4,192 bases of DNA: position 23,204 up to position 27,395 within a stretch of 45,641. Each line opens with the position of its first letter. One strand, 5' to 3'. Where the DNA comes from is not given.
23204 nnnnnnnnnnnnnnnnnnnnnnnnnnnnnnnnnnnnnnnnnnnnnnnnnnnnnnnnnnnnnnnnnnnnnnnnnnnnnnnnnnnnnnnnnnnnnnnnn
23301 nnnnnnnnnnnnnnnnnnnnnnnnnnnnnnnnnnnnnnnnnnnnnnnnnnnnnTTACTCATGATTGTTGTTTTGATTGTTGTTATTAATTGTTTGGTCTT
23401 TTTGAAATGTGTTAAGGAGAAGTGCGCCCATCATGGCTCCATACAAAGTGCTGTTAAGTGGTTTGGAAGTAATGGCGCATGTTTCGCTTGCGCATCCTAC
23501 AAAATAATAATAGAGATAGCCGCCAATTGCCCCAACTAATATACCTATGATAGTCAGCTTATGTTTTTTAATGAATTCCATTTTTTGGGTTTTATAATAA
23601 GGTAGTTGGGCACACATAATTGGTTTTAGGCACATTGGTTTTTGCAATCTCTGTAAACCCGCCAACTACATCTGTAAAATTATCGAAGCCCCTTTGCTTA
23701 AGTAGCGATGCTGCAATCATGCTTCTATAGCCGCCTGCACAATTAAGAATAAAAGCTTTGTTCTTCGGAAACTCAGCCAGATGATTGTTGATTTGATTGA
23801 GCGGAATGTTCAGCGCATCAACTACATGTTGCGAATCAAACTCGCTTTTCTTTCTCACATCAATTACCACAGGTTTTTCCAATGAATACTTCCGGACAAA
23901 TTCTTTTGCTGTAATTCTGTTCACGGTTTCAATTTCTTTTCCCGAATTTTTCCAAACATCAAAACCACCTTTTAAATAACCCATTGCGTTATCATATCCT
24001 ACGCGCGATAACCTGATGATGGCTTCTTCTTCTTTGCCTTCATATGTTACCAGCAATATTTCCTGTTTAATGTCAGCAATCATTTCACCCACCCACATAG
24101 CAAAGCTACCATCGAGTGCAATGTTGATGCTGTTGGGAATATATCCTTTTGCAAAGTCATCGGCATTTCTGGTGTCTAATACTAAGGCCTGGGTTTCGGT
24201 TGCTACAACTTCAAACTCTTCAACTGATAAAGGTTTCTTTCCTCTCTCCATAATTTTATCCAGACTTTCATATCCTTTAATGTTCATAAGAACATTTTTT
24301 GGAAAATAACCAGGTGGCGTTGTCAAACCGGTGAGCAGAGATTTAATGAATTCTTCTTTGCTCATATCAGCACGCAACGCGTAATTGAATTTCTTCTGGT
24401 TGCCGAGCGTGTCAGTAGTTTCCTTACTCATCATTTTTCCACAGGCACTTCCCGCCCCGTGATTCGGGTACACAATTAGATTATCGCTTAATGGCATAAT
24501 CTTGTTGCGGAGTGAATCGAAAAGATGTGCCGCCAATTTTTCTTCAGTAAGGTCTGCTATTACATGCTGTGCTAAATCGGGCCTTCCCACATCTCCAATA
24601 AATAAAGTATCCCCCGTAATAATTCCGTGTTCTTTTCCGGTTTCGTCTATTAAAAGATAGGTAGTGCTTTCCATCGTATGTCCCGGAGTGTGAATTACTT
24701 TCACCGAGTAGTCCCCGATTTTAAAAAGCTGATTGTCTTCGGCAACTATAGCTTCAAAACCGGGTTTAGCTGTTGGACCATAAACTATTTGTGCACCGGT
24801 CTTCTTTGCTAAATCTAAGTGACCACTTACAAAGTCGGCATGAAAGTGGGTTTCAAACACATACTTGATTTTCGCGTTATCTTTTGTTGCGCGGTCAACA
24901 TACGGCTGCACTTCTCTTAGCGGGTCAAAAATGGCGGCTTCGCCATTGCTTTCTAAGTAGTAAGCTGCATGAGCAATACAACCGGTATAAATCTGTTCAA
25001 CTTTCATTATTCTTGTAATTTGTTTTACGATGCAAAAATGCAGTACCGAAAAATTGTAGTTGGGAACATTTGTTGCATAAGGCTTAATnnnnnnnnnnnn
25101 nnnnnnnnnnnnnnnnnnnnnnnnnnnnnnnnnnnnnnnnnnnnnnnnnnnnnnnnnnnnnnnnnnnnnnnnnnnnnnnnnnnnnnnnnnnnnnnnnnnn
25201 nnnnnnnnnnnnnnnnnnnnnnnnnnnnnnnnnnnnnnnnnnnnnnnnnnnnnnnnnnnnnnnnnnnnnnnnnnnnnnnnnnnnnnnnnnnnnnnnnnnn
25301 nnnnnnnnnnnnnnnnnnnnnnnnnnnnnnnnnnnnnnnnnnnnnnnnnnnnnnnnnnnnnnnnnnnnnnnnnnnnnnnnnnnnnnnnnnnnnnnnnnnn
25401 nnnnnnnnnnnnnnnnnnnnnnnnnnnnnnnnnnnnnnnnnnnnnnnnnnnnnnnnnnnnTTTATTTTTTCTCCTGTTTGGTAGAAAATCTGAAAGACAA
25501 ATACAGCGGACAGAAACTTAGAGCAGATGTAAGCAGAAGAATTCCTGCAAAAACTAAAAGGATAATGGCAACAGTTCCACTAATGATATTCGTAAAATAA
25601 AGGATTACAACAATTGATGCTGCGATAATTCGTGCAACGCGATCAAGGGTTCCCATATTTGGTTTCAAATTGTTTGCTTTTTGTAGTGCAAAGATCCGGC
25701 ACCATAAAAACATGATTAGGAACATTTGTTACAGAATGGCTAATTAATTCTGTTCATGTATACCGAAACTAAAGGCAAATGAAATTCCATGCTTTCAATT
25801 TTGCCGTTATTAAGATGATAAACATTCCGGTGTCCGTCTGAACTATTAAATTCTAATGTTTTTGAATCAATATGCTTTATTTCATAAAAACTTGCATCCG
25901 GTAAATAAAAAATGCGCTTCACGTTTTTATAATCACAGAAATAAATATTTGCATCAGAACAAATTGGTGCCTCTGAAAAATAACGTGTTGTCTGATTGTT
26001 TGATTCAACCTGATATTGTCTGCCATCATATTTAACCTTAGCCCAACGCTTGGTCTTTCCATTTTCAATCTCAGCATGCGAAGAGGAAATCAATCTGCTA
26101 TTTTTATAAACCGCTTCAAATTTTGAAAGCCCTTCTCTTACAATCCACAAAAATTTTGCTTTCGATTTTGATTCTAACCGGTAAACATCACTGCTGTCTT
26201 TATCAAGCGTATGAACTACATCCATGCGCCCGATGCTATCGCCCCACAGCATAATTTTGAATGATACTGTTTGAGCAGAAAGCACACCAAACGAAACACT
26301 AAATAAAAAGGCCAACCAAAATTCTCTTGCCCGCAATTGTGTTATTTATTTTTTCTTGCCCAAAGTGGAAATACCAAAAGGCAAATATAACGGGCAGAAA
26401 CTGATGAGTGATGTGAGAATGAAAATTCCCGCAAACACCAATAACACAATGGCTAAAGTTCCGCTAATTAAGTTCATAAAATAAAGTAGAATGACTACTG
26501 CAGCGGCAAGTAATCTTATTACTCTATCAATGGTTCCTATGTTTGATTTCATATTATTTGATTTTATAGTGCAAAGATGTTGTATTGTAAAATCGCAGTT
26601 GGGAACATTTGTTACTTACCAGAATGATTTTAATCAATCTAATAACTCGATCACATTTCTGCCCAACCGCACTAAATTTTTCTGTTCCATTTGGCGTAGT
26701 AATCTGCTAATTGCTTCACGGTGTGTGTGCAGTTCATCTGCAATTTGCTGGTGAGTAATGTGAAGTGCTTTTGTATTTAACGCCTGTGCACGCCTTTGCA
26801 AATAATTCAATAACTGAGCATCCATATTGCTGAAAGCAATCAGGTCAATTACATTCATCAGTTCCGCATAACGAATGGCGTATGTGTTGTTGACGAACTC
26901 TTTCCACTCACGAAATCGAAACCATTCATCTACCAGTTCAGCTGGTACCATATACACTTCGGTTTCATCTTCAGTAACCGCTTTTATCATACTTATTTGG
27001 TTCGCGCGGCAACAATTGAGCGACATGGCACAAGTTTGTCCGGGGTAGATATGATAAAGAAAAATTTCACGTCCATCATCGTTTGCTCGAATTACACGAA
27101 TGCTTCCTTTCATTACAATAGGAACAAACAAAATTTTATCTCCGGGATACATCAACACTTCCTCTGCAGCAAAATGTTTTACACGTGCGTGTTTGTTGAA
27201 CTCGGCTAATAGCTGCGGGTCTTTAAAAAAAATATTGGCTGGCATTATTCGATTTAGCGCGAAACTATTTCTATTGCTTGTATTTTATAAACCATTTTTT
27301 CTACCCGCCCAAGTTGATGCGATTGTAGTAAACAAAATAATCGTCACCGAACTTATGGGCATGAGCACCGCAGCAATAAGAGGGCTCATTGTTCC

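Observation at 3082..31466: Second, FNR-type box (wTGAn-N4-ATCAT) at fixed class II / class I-like spacings links nos, ric, fasciclin, Cu-ATPase and usp promoters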

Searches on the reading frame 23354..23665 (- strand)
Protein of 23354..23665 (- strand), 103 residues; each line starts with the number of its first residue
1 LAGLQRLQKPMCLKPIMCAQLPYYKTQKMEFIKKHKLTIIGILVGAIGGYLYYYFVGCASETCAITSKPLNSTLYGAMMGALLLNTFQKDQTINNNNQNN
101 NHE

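Call 11: search_protein_families(library=pfam, proteins=[window:23354-23665:-])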
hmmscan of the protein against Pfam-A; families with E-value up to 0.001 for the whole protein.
window:23354-23665:- (103 aa): 1 family
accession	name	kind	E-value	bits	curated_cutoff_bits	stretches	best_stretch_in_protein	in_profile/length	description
PF19628.4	DUF6132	-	3.8e-08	33.3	23.2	1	40-84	10-54/60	Family of unknown function (DUF6132)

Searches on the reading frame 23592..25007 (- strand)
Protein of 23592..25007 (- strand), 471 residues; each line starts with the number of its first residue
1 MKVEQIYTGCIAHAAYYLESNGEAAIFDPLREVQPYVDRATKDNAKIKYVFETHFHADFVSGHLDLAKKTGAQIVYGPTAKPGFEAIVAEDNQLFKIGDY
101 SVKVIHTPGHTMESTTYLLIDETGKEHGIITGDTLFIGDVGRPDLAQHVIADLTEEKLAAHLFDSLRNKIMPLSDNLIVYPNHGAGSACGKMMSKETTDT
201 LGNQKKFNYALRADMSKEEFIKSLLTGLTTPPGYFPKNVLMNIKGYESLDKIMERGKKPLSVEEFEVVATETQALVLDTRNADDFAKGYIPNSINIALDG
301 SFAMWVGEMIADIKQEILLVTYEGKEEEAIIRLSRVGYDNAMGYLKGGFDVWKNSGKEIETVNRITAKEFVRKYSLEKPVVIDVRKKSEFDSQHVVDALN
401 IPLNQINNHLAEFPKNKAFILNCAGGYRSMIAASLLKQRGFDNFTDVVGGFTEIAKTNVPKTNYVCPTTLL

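Call 12: search_protein_families(library=pfam, proteins=[window:23592-25007:-])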
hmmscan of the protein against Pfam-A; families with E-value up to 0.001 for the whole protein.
window:23592-25007:- (471 aa): 2 families
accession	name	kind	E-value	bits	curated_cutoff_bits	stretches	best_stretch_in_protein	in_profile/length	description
PF00581.25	Rhodanese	-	3.4e-28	98.5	22.2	2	367-455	2-100/102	Rhodanese-like domain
PF00753.33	Lactamase_B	-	9.3e-12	45.7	22.7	1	11-151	4-174/196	Metallo-beta-lactamase superfamily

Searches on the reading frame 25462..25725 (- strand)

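Call 11: search_protein_families(library=pfam, proteins=[window:25462-25725:-])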
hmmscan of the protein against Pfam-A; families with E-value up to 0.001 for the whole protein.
window:25462-25725:- (87 aa): 1 family
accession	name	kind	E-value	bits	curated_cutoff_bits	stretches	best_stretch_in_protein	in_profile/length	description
PF11127.14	YgaP-like_TM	-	8.3e-19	67.9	25.3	1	21-85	2-65/66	Inner membrane protein YgaP-like, transmembrane domain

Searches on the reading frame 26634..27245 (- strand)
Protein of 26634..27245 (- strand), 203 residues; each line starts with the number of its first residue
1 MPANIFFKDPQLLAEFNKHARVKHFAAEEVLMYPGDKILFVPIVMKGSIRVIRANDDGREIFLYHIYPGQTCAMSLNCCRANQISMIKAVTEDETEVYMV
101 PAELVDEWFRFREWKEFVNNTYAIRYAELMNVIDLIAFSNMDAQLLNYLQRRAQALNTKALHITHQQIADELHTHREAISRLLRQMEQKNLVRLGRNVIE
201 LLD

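Call 11: search_protein_families(library=pfam, proteins=[window:26634-27245:-])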
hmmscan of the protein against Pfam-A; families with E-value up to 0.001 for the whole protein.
window:26634-27245:- (203 aa): 4 families
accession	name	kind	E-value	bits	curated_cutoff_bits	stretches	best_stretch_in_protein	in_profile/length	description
PF13545.12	HTH_Crp_2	-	1.8e-10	41.1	27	1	144-203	5-63/70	Crp-like helix-turn-helix domain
PF00027.35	cNMP_binding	-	6e-08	33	27.5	1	23-107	2-84/89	Cyclic nucleotide-binding domain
PF01047.28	MarR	-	7e-05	23.1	24.6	1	163-193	18-48/59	MarR family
PF12802.13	MarR_2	-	0.00032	21.2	27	1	141-196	6-54/61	MarR family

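Call 36: find_related_loci(query=window:26634-27245:-, collection=metagenome_contigs, flank=8000)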
Query window:26634-27245:- (203 aa) in metagenome_contigs; peptide patterns used: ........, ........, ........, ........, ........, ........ (x = any residue, [..] = any of these).
152 stretches matched a pattern; 10 encode a relative of the query (tblastn E <= 1e-3); 10 distinct loci.
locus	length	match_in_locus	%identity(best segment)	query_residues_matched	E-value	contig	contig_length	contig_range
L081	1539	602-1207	86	1-202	2e-131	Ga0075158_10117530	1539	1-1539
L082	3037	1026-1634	84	1-203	2e-125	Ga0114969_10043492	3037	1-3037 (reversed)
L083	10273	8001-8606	76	1-202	3e-106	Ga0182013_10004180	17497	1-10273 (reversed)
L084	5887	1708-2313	76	1-202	3e-106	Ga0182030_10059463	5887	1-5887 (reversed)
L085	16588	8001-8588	74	7-202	1e-101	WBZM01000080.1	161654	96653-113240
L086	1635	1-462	82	49-202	1e-93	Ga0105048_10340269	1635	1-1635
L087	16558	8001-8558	38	18-202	2e-44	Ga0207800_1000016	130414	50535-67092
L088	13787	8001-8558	38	18-202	3e-44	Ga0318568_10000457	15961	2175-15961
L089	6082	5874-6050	42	18-76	7e-14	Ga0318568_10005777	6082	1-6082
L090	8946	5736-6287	19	9-186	3e-9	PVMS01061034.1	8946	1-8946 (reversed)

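Call 48: search_protein_families(library=ncbifam, proteins=[window:26634-27245:-], max_evalue=0.001)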
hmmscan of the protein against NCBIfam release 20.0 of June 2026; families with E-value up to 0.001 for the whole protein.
window:26634-27245:- (203 aa): 7 families
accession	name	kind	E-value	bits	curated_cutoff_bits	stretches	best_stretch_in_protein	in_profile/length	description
NF008732.0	PRK11753.1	equivalog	1.9e-10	40.5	266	1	12-194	15-203/214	cAMP-activated global transcriptional regulator CRP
NF006901.0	PRK09392.1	equivalog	2.2e-08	33.7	211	1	13-190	23-201/236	transcriptional activator FtrB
TIGR03697.1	NtcA_cyano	equivalog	1.5e-06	28.1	244.95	1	31-201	4-182/193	global nitrogen regulator NtcA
NF052518.1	TransRegLdrP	equivalog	9e-06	25.8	300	1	23-203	2-180/195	transcriptional regulator LdrP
NF050806.1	TransRegFixKCaul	equivalog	6.2e-05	22.3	300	0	14-100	17-98/215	transcriptional regulator FixK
NF010499.0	PRK13918.1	equivalog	7.1e-05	22.4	274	1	24-199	16-189/205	CRP/FNR family transcriptional regulator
NF045989.1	TransRegFnrLRhodb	equivalog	0.00031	20.1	300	0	13-63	29-79/245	transcriptional regulator FnrL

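Call 64: search_solved_structures(query=window:26634-27245:-, max_evalue=0.01)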
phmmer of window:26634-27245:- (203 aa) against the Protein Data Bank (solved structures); distinct sequences matched with E-value up to 0.01: 41.
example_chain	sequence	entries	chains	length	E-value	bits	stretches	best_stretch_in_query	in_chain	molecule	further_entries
3dv8_A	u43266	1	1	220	4.4e-22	81.8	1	42-203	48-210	transcriptional regulator, Crp/Fnr family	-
9day_A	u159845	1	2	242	3.4e-08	36.5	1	5-202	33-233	Transcriptional regulator, putative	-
3qop_A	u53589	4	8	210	2e-07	34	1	13-194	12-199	Catabolite gene activator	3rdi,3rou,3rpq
6dt4_A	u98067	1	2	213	5.9e-07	32.5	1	13-194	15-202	Cyclic AMP receptor protein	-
3fwe_A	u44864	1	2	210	6.4e-07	32.4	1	13-194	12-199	Catabolite gene activator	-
4bh9_A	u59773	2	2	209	6.9e-07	32.3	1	13-194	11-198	cAMP-activated global transcriptional regulator CRP | CAMP RECEPTOR PROTEIN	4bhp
1hw5_A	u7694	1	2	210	7e-07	32.2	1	13-194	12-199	CATABOLITE GENE ACTIVATOR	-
4i0b_A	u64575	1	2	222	8.5e-07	32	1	13-194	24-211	Catabolite gene activator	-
4i02_A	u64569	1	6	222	9.2e-07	31.9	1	13-194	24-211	Catabolite gene activator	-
4i09_A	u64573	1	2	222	9.3e-07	31.8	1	13-194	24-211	Catabolite gene activator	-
1g6n_A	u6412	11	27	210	9.4e-07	31.8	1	13-194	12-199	CATABOLITE GENE ACTIVATOR PROTEIN | PROTEIN (CATABOLITE GENE ACTIVATOR PROTEIN) | Catabolite gene activator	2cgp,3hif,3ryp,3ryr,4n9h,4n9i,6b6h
1i5z_A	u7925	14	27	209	9.5e-07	31.8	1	13-194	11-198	CATABOLITE GENE ACTIVATOR PROTEIN | CATABOLITE GENE ACTIVATOR PROTEIN (CAP) | PROTEIN (CATABOLITE GENE ACTIVATOR PROTEIN (CAP))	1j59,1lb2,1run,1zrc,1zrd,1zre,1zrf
1i6x_A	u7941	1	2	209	9.7e-07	31.8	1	13-194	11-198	CATABOLITE GENE ACTIVATOR PROTEIN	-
1cgp_A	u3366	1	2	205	1e-06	31.7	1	13-194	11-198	PROTEIN (CATABOLITE GENE ACTIVATOR PROTEIN (CAP))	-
7ff9_A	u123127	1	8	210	1e-06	31.7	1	18-194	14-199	cAMP-activated global transcriptional regulator Vfr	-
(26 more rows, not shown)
